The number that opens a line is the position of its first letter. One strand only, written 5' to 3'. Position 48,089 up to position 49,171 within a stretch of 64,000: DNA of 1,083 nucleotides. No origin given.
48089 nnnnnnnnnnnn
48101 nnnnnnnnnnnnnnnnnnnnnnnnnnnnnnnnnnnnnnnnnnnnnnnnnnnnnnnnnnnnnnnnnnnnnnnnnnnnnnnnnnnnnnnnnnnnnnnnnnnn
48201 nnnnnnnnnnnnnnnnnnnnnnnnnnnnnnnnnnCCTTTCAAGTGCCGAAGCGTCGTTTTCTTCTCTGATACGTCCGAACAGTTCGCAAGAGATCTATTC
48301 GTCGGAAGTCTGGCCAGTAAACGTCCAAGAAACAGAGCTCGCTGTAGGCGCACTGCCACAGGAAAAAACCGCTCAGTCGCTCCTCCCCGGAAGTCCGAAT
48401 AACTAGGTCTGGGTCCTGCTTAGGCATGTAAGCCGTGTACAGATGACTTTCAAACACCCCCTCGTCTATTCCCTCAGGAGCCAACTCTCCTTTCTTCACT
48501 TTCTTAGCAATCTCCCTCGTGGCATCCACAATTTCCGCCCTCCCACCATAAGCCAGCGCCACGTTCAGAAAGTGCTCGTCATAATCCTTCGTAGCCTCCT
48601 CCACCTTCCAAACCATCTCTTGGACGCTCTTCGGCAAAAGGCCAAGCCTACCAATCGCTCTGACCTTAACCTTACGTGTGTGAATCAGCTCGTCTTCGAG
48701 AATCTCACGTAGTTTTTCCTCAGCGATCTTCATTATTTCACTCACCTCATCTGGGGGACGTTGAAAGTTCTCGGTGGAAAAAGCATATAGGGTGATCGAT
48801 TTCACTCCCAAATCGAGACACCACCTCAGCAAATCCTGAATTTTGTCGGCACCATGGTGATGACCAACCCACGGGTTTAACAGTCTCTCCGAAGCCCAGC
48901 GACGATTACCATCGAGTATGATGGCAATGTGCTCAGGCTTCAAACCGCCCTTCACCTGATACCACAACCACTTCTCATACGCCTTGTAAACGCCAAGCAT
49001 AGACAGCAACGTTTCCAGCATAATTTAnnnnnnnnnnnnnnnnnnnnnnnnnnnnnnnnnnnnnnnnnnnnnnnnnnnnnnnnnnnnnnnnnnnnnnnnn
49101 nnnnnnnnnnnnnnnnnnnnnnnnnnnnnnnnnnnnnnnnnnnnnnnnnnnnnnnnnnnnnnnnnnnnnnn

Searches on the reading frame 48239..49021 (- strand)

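Call 62: search_protein_families(library=pfam, proteins=[window:48239-49021:-], max_evalue=0.001)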
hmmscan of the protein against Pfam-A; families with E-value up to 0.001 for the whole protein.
window:48239-49021:- (260 aa): 1 family
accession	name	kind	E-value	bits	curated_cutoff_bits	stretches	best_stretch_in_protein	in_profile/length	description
PF01255.24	Prenyltransf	-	6.7e-80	268.2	27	1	35-259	1-219/219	Putative undecaprenyl diphosphate synthase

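Call 63: search_protein_families(library=padloc, proteins=[window:48239-49021:-], max_evalue=0.001)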
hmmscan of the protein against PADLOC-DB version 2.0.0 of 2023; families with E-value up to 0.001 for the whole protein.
window:48239-49021:- (260 aa): 0 families
